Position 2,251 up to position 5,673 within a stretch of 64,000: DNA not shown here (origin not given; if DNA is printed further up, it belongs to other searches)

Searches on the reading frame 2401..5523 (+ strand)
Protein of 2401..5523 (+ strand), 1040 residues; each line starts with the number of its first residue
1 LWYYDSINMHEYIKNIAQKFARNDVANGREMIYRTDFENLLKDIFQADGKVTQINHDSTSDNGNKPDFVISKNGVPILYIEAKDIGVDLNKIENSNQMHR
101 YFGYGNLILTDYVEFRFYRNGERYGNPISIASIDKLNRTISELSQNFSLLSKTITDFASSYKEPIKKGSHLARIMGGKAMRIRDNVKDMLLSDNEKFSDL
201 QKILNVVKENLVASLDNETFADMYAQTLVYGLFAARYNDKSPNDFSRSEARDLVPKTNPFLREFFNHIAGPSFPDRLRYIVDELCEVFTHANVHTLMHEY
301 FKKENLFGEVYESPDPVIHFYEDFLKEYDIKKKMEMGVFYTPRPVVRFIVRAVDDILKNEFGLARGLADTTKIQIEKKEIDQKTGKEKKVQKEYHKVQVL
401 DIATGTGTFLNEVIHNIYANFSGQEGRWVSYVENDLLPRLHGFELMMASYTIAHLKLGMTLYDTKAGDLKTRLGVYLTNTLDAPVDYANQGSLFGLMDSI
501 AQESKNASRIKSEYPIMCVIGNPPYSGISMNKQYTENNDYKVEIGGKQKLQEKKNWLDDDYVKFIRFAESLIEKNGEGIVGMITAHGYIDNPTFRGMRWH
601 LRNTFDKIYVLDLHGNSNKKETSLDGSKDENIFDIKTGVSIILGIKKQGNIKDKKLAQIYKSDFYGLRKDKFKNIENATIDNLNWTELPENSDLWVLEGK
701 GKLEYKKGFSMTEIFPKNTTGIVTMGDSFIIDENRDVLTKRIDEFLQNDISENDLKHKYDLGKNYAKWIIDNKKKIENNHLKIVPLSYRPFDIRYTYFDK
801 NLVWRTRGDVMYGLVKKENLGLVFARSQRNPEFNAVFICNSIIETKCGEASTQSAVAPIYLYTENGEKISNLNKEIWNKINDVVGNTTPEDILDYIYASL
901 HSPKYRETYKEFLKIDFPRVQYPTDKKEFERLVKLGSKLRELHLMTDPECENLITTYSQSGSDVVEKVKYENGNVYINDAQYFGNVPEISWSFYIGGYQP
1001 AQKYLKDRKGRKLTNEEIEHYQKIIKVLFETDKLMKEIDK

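Call 56: search_protein_families(library=pfam, proteins=[window:2401-5523:+], max_evalue=0.001)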
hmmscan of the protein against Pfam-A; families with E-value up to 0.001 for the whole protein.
window:2401-5523:+ (1040 aa): 5 families
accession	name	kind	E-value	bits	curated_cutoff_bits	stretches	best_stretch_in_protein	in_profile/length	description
PF18135.7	Type_ISP_C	-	2.6e-78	263.9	25.9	1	713-1036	1-341/342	Type ISP C-terminal specificity domain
PF02384.22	N6_Mtase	-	2.9e-09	37.1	20.4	1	315-587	4-186/311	N-6 DNA Methylase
PF07669.17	Eco57I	-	1.1e-06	29.2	25.3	1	449-603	12-155/171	Eco57I restriction-modification methylase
PF04313.20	HSDR_N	-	1.4e-06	28.7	25.1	1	30-122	97-194/198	Type I restriction enzyme R protein N terminus (HSDR_N)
PF20473.4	MmeI_Mtase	-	0.0008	19.1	27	0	381-563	5-177/259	MmeI, DNA-methyltransferase domain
